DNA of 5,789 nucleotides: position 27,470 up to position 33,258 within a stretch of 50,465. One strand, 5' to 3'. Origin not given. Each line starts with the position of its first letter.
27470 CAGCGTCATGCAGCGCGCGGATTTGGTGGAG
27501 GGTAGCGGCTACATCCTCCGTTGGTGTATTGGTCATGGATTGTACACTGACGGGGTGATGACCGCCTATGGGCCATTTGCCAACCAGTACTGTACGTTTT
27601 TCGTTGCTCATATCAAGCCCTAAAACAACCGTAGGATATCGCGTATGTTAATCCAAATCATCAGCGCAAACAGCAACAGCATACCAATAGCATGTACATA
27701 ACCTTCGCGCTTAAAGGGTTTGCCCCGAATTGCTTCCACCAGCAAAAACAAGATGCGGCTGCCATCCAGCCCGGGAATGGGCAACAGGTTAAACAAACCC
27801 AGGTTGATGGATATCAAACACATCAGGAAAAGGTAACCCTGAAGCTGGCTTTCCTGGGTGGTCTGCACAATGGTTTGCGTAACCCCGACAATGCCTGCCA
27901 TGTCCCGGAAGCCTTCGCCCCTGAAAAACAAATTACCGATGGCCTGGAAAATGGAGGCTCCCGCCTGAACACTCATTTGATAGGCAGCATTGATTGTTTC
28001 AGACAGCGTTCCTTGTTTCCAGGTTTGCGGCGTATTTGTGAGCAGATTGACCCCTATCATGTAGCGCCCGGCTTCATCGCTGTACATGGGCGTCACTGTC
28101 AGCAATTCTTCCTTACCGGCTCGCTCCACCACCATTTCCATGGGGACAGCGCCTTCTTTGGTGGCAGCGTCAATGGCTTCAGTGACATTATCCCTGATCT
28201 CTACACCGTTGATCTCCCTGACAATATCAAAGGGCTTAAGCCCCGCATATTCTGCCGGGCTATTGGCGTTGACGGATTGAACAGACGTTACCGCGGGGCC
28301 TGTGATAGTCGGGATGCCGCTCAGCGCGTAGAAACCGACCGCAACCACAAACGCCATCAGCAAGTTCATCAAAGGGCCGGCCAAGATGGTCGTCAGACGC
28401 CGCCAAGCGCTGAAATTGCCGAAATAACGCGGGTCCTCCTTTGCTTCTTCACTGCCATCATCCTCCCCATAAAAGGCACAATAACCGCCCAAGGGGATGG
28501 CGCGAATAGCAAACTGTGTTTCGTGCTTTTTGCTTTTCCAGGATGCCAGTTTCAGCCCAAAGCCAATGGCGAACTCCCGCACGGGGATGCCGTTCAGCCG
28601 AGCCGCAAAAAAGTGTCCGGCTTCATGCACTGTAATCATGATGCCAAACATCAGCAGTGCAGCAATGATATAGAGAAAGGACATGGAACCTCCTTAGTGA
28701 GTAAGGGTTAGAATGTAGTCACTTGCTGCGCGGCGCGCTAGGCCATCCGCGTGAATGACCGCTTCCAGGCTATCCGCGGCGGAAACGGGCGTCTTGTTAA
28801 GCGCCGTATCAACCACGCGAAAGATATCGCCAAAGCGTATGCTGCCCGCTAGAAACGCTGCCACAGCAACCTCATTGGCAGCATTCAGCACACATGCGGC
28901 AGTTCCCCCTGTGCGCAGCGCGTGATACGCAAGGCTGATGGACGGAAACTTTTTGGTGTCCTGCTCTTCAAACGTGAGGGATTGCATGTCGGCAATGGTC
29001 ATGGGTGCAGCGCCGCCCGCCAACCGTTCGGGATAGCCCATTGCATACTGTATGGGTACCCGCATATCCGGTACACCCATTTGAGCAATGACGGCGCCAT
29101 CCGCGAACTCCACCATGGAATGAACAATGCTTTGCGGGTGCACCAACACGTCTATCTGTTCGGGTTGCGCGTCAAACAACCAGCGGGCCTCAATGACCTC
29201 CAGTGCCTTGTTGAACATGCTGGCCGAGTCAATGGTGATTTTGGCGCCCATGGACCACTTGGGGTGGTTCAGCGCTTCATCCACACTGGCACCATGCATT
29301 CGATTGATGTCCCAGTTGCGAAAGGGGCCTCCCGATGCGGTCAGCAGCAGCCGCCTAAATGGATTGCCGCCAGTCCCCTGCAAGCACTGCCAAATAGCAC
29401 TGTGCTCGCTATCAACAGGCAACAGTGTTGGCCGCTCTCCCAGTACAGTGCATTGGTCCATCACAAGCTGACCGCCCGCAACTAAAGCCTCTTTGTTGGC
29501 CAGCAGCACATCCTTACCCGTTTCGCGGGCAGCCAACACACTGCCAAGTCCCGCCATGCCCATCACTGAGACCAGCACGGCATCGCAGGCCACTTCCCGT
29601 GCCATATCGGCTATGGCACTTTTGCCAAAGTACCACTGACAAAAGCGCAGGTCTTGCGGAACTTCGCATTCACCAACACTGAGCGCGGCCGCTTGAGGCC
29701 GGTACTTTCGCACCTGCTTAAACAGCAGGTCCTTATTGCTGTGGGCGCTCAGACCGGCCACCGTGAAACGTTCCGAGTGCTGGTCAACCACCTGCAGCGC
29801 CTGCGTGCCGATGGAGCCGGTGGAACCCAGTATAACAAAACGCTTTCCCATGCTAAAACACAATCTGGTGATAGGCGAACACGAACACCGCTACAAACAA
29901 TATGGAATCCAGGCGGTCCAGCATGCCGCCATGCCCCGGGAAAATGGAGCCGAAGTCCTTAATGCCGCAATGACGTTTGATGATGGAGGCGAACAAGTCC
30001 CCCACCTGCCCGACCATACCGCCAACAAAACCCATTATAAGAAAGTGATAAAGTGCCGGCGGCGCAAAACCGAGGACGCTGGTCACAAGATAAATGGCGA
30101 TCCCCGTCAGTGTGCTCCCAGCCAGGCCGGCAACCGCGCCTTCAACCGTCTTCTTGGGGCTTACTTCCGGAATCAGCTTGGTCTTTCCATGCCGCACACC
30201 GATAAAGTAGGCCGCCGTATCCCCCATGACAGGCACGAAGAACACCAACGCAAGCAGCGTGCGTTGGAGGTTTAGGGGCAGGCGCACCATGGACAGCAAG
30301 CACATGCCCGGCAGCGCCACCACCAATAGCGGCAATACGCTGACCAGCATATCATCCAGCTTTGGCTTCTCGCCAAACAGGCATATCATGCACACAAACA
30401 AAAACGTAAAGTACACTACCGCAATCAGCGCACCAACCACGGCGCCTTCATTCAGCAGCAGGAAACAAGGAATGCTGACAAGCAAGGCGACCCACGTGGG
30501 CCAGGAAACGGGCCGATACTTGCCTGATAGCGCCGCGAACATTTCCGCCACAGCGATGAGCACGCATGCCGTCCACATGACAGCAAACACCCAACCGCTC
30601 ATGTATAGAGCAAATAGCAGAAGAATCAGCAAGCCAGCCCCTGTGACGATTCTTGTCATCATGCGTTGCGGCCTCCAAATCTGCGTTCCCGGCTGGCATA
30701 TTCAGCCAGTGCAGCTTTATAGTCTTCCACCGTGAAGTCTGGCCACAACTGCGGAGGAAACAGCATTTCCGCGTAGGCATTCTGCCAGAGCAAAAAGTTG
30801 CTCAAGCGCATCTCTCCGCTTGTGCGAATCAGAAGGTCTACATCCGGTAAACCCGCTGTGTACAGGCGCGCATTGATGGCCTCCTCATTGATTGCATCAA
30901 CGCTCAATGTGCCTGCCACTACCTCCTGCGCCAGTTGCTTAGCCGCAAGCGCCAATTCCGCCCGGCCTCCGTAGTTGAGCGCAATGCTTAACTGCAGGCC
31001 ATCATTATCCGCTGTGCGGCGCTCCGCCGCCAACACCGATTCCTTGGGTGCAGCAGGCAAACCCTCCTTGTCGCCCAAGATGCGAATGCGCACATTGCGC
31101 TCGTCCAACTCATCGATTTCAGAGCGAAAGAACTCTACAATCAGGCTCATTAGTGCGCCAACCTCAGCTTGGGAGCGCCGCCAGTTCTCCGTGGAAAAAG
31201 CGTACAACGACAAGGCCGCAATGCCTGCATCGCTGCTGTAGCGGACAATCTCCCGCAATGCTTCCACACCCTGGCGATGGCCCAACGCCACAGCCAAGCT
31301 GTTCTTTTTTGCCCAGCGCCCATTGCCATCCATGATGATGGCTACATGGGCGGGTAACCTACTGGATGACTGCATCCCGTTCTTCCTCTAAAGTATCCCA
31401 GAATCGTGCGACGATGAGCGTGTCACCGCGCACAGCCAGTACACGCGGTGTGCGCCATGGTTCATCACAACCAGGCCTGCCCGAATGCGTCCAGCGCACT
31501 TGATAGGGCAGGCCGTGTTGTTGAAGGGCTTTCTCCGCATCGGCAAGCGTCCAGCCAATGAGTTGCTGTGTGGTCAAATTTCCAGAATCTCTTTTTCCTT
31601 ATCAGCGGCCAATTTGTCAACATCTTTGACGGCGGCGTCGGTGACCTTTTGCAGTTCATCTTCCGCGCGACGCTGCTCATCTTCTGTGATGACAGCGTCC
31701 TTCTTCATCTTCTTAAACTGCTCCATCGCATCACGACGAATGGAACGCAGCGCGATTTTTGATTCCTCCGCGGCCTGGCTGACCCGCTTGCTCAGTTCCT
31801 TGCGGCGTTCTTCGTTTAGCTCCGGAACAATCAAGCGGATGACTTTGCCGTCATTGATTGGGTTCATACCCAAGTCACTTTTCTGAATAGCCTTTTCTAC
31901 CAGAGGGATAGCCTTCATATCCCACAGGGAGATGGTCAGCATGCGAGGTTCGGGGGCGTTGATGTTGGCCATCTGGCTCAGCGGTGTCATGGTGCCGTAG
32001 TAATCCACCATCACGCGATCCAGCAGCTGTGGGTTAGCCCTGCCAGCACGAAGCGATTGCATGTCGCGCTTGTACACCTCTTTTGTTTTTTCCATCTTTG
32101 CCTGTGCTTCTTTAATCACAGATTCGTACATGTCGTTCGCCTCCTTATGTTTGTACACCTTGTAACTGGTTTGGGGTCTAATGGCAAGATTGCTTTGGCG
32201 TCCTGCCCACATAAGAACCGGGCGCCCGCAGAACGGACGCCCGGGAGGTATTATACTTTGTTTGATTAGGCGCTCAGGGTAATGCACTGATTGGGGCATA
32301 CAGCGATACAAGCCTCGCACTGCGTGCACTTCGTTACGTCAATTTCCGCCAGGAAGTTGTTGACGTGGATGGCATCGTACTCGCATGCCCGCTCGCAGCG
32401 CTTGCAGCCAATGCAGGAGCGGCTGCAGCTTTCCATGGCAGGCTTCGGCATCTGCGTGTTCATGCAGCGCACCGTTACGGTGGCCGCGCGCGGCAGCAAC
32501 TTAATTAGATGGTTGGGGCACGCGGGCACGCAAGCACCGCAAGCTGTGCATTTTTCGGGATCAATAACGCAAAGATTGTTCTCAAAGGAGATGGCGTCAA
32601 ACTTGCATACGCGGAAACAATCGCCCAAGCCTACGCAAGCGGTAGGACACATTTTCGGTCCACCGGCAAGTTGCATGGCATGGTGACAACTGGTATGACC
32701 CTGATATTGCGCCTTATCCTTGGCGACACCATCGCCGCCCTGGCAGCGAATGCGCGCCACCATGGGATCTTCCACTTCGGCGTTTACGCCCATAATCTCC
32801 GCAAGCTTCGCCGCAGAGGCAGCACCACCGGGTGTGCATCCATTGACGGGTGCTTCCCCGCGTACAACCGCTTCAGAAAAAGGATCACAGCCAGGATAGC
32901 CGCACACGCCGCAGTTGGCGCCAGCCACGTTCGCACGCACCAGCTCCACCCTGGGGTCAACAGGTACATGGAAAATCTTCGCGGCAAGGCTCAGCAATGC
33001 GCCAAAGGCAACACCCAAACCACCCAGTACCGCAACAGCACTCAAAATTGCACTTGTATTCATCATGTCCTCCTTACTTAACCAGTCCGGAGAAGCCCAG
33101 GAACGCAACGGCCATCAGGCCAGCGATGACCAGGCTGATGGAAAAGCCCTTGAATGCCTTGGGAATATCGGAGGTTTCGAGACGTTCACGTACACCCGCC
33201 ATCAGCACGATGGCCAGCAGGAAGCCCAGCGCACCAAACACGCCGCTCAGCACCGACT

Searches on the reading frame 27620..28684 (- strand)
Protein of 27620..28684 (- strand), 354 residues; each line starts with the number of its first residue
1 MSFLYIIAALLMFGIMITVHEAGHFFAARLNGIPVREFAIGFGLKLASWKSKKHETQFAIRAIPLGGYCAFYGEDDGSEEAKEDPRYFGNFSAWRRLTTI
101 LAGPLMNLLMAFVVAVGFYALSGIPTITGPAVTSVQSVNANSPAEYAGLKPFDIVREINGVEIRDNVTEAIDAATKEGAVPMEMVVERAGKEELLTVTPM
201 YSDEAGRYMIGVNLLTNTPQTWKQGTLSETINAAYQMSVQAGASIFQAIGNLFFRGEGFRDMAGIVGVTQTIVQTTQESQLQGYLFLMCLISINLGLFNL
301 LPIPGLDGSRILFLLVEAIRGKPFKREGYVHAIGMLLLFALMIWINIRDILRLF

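Call 28: search_protein_families(library=pfam, proteins=[window:27620-28684:-], max_evalue=0.001)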
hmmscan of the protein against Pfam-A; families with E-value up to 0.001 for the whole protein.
window:27620-28684:- (354 aa): 4 families
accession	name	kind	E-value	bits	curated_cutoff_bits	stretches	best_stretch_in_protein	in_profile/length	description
PF02163.28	Peptidase_M50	-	7.5e-56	189.4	27.2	1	9-341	2-221/221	Peptidase family M50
PF17820.7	PDZ_6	-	7.9e-08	32.4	27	1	135-188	2-54/54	PDZ domain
PF13180.12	PDZ_2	-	3.7e-05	24.4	27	1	134-197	15-78/80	PDZ domain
PF00595.29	PDZ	-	0.00019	22.2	23.2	1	134-178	28-72/81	PDZ domain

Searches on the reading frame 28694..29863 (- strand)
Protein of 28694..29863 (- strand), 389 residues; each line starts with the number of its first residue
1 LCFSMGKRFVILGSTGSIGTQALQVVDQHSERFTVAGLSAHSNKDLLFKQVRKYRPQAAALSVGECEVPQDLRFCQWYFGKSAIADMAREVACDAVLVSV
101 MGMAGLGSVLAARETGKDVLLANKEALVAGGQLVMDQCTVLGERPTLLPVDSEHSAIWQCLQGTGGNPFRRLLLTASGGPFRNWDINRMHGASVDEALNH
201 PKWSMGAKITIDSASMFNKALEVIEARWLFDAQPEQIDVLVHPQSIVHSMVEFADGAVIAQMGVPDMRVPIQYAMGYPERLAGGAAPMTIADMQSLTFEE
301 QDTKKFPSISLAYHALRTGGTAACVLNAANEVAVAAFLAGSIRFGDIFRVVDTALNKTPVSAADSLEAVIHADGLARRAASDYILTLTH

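Call 28: search_protein_families(library=pfam, proteins=[window:28694-29863:-], max_evalue=0.001)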
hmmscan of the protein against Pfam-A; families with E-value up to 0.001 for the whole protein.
window:28694-29863:- (389 aa): 3 families
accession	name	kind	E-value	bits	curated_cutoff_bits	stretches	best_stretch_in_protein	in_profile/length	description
PF13288.12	DXPR_C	-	3.5e-40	137.3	27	1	262-378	1-114/115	DXP reductoisomerase C-terminal domain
PF08436.17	DXP_redisom_C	-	1.3e-37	128.2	26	1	147-230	1-84/84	1-deoxy-D-xylulose 5-phosphate reductoisomerase C-terminal domain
PF02670.22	DXP_reductoisom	-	6.1e-33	114.7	21.7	1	10-131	2-129/129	1-deoxy-D-xylulose 5-phosphate reductoisomerase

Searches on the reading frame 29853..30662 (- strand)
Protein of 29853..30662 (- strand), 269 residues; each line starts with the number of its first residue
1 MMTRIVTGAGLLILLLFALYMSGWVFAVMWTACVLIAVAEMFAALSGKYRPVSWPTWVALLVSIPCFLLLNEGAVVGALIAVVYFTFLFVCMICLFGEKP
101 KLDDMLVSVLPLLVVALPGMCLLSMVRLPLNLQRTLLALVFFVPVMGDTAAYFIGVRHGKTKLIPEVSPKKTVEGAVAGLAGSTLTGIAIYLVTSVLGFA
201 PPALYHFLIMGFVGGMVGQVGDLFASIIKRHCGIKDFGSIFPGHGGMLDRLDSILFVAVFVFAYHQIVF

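Call 5: search_protein_families(library=ncbifam, proteins=[window:29853-30662:-], max_evalue=0.00001)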
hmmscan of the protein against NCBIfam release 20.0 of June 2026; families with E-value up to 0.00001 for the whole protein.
window:29853-30662:- (269 aa): 1 family
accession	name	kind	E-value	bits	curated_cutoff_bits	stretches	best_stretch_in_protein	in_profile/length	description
NF008635.0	PRK11624.1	equivalog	6.4e-21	75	385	1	119-264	134-276/285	phosphatidate cytidylyltransferase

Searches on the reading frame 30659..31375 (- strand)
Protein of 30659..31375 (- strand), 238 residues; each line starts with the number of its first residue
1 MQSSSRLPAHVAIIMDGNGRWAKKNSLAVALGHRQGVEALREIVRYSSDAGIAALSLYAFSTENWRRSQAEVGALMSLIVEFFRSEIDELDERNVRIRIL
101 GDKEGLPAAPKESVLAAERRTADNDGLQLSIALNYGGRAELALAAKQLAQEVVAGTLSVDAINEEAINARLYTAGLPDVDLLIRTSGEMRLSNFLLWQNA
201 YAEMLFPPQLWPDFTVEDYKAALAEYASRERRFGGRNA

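Call 5: search_protein_families(library=ncbifam, proteins=[window:30659-31375:-], max_evalue=0.00001)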
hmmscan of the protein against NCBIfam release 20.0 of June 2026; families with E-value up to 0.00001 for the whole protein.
window:30659-31375:- (238 aa): 16 families
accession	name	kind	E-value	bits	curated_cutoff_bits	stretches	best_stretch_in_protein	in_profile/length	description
NF011405.0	PRK14830.1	equivalog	1.8e-94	316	304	1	4-235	19-250/251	undecaprenyl pyrophosphate synthase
NF011408.0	PRK14834.1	equivalog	2.7e-94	315.3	348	1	3-237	13-247/252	isoprenyl transferase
NF011406.0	PRK14831.1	subfamily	1.3e-90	303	375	1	4-235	20-251/256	undecaprenyl pyrophosphate synthase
TIGR00055.1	uppS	equivalog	2e-83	279.3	109.55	1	7-234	1-228/228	polyprenyl diphosphate synthase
NF011407.0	PRK14833.1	equivalog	7.3e-78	261.4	325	1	7-235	4-231/233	di-trans,poly-cis-decaprenylcistransferase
NF007596.1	PRK10240.1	equivalog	2.6e-75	253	418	1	3-236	11-244/251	(2E,6E)-farnesyl-diphosphate-specific ditrans,polycis-undecaprenyl-diphosphate synthase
NF011411.0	PRK14838.1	equivalog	2.5e-74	249.7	417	1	5-235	10-238/244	isoprenyl transferase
NF011404.0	PRK14829.1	equivalog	5.1e-74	248.9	372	1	5-235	28-258/260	isoprenyl transferase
NF011412.0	PRK14839.1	equivalog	1.6e-71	240.5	334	1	7-237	9-230/240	di-trans,poly-cis-decaprenylcistransferase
NF011414.0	PRK14841.1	equivalog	5.2e-69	232.4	401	1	6-236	2-230/233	isoprenyl transferase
NF011402.0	PRK14827.1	equivalog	4.1e-68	229.9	535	1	4-234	64-294/296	decaprenyl diphosphate synthase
NF011413.0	PRK14840.1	equivalog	1.1e-64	218.5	410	1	3-234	14-249/250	isoprenyl transferase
NF011410.0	PRK14837.1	equivalog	9.2e-64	215.2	342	1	3-234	2-229/230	undecaprenyl pyrophosphate synthase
NF011415.0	PRK14842.1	equivalog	1.6e-61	207.8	360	1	4-236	5-238/241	isoprenyl transferase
NF011403.0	PRK14828.1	equivalog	7.2e-58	196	348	1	5-234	26-257/258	isoprenyl transferase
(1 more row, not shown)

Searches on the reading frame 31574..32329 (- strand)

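Call 5: search_protein_families(library=ncbifam, proteins=[window:31574-32329:-], max_evalue=0.00001)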
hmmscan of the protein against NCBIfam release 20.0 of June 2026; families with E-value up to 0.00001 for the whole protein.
window:31574-32329:- (251 aa): 1 family
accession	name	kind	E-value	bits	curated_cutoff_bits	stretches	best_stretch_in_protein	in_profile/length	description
TIGR00496.1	frr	equivalog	3.6e-63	212.3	149.1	1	77-251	2-176/176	ribosome recycling factor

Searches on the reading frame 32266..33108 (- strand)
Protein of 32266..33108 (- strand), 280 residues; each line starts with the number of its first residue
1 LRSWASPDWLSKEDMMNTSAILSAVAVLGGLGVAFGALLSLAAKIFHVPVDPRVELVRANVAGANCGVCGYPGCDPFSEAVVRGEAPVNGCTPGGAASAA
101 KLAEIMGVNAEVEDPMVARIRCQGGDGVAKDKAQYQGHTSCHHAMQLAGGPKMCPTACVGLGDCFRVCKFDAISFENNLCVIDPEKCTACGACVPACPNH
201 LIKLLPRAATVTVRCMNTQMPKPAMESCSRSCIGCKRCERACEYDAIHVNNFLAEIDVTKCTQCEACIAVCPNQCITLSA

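Call 5: search_protein_families(library=ncbifam, proteins=[window:32266-33108:-], max_evalue=0.00001)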
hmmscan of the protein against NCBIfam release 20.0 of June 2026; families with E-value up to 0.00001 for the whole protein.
window:32266-33108:- (280 aa): 32 families (the best 25 are shown)
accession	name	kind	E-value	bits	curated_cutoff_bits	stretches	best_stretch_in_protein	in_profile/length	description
NF005503.0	PRK07118.1-2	equivalog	9.8e-70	235.1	252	2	21-242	2-224/292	RnfABCDGE type electron transport complex subunit B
NF005505.0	PRK07118.1-4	equivalog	1.3e-68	231.4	378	1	18-278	4-264/265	Fe-S cluster domain-containing protein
NF041836.1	rnfB_Methano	equivalog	2.6e-68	230.3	445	1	16-278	2-264/265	Rnf electron transport complex subunit RnfB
NF005504.0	PRK07118.1-3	equivalog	9e-66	222.2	437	1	20-277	3-266/293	Fe-S cluster domain-containing protein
NF005506.0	PRK07118.1-5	equivalog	1e-64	218.7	388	1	17-277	2-265/279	Fe-S cluster domain-containing protein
TIGR01944.1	rnfB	subfamily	1.2e-36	126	68.7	2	20-214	3-172/190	RnfABCDGE type electron transport complex subunit B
NF003475.0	PRK05113.1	equivalog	6e-33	114.3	203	2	19-115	2-97/190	electron transport complex subunit RsxB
NF006446.0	PRK08764.1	equivalog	1.1e-21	77.2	220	2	54-114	9-69/139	Rnf electron transport complex subunit RnfB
NF005415.0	PRK06991.1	equivalog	1.2e-18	67.8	281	1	64-110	18-64/284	electron transport complex subunit RsxB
NF043069.1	T4HPD_activ_SAM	equivalog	1.7e-13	50.6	425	2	157-210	52-105/299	trans-4-hydroxy-L-proline dehydratase activase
NF038196.1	ferrodoxin_EFR1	subfamily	3.5e-12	46.9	75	1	227-278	181-231/242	EFR1 family ferrodoxin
TIGR04105.1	FeFe_hydrog_B1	subfamily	4e-12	45.6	450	1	158-206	116-163/462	monomeric [FeFe] hydrogenase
NF045874.1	Vhu_polyferre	exception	3e-11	42.7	600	1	147-278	119-245/381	F420-non-reducing hydrogenase associated-polyferredoxin VhuB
NF058577.1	FdxA_fam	equivalog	6.4e-11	42.3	65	1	157-199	8-50/52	4Fe-4S ferredoxin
NF040770.1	hetero_SS_HdrA2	exception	8.3e-11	40.7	1100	2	155-204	576-625/777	CoB-CoM heterodisulfide reductase HdrA2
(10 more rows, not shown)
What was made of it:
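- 32266..33108 (-): rnfB (polyferredoxin type; exact start uncertain). NF005503 scores 235.1 bits, below its cut-off of 252 (call 5).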
